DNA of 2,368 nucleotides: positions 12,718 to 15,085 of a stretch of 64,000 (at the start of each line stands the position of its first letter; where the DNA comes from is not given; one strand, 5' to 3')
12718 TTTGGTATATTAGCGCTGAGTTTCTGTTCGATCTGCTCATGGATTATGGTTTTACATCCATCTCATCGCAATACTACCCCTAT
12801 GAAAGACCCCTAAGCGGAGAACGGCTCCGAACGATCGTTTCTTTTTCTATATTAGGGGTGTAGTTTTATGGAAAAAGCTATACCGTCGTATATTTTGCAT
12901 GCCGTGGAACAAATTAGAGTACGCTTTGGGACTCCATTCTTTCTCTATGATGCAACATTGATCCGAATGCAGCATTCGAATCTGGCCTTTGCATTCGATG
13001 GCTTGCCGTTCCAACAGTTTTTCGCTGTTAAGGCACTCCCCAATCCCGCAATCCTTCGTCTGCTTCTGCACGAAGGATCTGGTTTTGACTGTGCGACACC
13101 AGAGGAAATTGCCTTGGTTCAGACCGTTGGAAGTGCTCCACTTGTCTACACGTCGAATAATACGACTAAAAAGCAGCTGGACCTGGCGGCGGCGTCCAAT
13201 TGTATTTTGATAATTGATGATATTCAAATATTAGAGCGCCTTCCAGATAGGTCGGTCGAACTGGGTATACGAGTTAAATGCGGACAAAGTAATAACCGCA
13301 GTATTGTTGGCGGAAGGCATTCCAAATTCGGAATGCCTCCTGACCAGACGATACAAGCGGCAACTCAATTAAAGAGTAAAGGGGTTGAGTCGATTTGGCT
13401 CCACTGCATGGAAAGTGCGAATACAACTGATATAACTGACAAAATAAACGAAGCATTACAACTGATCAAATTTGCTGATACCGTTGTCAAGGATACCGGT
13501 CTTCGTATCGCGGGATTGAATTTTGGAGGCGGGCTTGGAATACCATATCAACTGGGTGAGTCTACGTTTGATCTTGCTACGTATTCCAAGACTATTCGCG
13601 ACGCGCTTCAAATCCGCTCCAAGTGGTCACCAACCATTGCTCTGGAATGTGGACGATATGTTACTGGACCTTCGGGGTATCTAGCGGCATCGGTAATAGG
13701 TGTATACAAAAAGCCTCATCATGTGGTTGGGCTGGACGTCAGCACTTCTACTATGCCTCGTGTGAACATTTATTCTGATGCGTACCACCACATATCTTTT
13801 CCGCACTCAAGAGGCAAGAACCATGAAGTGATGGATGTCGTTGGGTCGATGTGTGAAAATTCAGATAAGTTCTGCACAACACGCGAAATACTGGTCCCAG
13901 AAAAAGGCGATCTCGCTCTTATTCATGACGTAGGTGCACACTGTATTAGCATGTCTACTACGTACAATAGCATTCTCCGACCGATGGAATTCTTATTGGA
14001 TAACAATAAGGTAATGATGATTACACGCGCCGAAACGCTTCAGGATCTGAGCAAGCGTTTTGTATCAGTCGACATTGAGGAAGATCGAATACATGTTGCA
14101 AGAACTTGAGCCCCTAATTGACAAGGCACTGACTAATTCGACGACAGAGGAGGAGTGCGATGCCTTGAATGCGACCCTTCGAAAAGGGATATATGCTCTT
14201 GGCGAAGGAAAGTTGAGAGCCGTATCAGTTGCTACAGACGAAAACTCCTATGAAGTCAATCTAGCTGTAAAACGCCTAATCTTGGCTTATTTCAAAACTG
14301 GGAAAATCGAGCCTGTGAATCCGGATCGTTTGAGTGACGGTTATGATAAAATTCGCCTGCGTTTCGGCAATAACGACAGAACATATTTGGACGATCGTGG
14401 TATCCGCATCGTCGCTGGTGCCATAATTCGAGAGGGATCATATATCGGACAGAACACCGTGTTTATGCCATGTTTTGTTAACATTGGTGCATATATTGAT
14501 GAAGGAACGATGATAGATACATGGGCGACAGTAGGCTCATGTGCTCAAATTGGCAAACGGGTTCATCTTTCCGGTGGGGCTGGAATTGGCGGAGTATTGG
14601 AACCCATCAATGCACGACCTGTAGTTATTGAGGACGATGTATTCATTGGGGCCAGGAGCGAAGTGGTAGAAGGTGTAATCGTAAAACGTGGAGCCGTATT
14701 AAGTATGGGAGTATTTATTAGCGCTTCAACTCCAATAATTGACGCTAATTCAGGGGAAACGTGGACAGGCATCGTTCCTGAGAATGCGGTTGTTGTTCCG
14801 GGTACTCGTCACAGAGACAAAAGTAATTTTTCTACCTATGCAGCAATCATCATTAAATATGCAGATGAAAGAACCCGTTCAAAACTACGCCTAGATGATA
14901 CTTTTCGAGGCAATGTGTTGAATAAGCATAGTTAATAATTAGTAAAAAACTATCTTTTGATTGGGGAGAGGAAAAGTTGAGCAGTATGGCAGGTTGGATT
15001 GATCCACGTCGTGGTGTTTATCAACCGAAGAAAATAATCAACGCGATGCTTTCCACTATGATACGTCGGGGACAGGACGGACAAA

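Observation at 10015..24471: Tabtoxinine-beta-lactam-like biosynthetic gene cluster (lysine-pathway-derived monocyclic beta-lactam) outside Pseudomonas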

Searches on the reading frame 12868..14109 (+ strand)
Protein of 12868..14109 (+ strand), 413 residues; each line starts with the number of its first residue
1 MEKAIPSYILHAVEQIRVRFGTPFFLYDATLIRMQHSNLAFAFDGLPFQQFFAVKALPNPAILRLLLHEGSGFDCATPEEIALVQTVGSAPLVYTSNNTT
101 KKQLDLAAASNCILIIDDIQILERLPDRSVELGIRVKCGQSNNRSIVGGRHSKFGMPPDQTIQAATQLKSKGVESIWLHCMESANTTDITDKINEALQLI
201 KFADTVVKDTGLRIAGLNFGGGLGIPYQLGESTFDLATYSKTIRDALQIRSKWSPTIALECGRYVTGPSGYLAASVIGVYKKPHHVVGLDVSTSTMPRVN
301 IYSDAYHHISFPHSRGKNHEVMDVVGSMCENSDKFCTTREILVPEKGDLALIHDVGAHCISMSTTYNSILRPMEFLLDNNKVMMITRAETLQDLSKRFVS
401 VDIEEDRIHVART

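Call 4: search_protein_families(library=pfam, proteins=[window:12868-14109:+], max_evalue=0.01)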
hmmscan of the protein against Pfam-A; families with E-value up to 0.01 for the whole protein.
window:12868-14109:+ (413 aa): 3 families
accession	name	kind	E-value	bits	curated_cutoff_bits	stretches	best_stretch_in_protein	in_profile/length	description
PF02784.22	Orn_Arg_deC_N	-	9.7e-31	107.4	23.4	1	32-266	4-246/247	Pyridoxal-dependent decarboxylase, pyridoxal binding domain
PF00278.28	Orn_DAP_Arg_deC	-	6.3e-10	39.6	23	1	204-356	5-95/95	Pyridoxal-dependent decarboxylase, C-terminal sheet domain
PF01168.26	Ala_racemase_N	-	0.0013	18.9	24.1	1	64-203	41-177/220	Alanine racemase, N-terminal domain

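Call 5: search_protein_families(library=ncbifam, proteins=[window:12868-14109:+], max_evalue=0.01)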
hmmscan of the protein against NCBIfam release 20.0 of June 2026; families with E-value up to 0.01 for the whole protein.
window:12868-14109:+ (413 aa): 8 families
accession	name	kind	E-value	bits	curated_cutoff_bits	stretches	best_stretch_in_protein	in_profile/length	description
TIGR01048.1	lysA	equivalog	3.1e-70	236.8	297.9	1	12-396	15-414/417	diaminopimelate decarboxylase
NF006515.0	PRK08961.1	equivalog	1e-45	156.1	802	1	21-378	502-860/861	bifunctional aspartate kinase/diaminopimelate decarboxylase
TIGR03099.1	dCO2ase_PEP1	hypoth_equivalog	2.6e-30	105.8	478.45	1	12-364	14-384/398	pyridoxal-dependent decarboxylase, exosortase A system-associated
NF052544.1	OrLyDeCDokD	equivalog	4.4e-13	48.6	700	1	13-395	33-456/461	ornithine/lysine decarboxylase DokD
TIGR01273.1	speA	equivalog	1.1e-12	47.2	624.1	1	131-319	190-391/624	arginine decarboxylase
NF003763.0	PRK05354.1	equivalog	1.6e-11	43.4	369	1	131-287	198-367/636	biosynthetic arginine decarboxylase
NF041039.1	FslC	exception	1.1e-10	40.9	500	1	13-388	19-414/418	rhizoferrin biosystnesis N-citrylornithine decarboxylase FslC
TIGR01047.1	nspC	equivalog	0.0025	16.4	409.05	1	212-385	191-367/380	carboxynorspermidine decarboxylase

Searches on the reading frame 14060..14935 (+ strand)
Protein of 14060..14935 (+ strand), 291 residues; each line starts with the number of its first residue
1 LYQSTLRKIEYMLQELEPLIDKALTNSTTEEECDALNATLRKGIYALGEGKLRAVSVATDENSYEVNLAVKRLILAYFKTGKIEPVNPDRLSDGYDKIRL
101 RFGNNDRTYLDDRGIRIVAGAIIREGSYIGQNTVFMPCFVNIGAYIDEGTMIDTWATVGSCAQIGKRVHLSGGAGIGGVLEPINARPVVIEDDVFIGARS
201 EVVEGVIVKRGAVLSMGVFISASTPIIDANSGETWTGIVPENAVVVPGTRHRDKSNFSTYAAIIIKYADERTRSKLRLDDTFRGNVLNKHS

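Call 4: search_protein_families(library=pfam, proteins=[window:14060-14935:+], max_evalue=0.01)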
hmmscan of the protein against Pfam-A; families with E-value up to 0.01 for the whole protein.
window:14060-14935:+ (291 aa): 4 families
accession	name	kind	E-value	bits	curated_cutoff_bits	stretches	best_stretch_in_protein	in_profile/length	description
PF00132.30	Hexapep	-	8.9e-13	47.8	27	2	188-221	2-35/36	Bacterial transferase hexapeptide (six repeats)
PF14602.12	Hexapep_2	-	5.9e-11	42.3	27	1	187-222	1-34/34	Hexapeptide repeat of succinyl-transferase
PF25084.1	LbH_EIF2B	-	0.00018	21.9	54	0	118-174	36-91/105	EIF2B subunit epsilon LbH domain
PF14805.11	THDPS_N_2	-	0.0013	19.3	25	1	16-79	2-66/67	Tetrahydrodipicolinate N-succinyltransferase N-terminal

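Call 5: search_protein_families(library=ncbifam, proteins=[window:14060-14935:+], max_evalue=0.01)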
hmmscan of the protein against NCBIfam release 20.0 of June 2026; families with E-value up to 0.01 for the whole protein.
window:14060-14935:+ (291 aa): 18 families
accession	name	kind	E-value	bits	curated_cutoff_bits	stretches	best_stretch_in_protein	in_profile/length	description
NF008808.1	PRK11830.1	equivalog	7.6e-92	307.2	204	1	40-283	3-243/243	2,3,4,5-tetrahydropyridine-2,6-dicarboxylate N-succinyltransferase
TIGR00965.1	dapD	equivalog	3e-86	289.3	375.4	1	33-284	22-270/271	2,3,4,5-tetrahydropyridine-2,6-dicarboxylate N-succinyltransferase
TIGR03532.1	DapD_Ac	equivalog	3.9e-30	105.2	231.75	1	115-221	87-194/231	2,3,4,5-tetrahydropyridine-2,6-dicarboxylate N-acetyltransferase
TIGR03570.1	NeuD_NnaD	subfamily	1.9e-09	37.4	160.8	1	119-224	92-190/202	NeuD/PglB/VioB family sugar acetyltransferase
TIGR01853.1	lipid_A_lpxD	equivalog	1.7e-08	33.8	242.5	1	113-178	109-175/325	UDP-3-O-(3-hydroxymyristoyl)glucosamine N-acyltransferase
NF002060.0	PRK00892.1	subfamily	1.6e-07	30.8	207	1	113-177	118-183/345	UDP-3-O-(3-hydroxymyristoyl)glucosamine N-acyltransferase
NF010937.0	PRK14357.1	equivalog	4.2e-06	25.9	658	1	121-225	319-421/448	bifunctional UDP-N-acetylglucosamine diphosphorylase/glucosamine-1-phosphate N-acetyltransferase GlmU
NF006986.0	PRK09451.1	equivalog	2.1e-05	23.6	725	1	122-221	331-428/456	bifunctional UDP-N-acetylglucosamine diphosphorylase/glucosamine-1-phosphate N-acetyltransferase GlmU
TIGR03536.1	DapD_gpp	equivalog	3.1e-05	23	518.45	1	109-225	173-286/341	2,3,4,5-tetrahydropyridine-2,6-dicarboxylate N-succinyltransferase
NF010934.1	PRK14354.1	equivalog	3.5e-05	22.5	450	1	121-225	326-428/447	bifunctional UDP-N-acetylglucosamine diphosphorylase/glucosamine-1-phosphate N-acetyltransferase GlmU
NF003657.0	PRK05289.1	equivalog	5.4e-05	22.4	226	1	117-213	6-101/264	acyl-ACP--UDP-N-acetylglucosamine O-acyltransferase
NF041874.1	EPS_EpsC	equivalog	8.2e-05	22.4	150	1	138-208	62-134/168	serine O-acetyltransferase EpsC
TIGR01852.1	lipid_A_lpxA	equivalog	0.0001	21.7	231.05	1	119-215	3-98/254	acyl-ACP--UDP-N-acetylglucosamine O-acyltransferase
NF007797.0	PRK10502.1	subfamily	0.00027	20.6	192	1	133-225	66-163/183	WcaF family extracellular polysaccharide biosynthesis acetyltransferase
NF050158.1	CarbAnhydGPos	equivalog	0.0007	19.3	250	0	185-224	68-106/172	gamma carbonic anhydrase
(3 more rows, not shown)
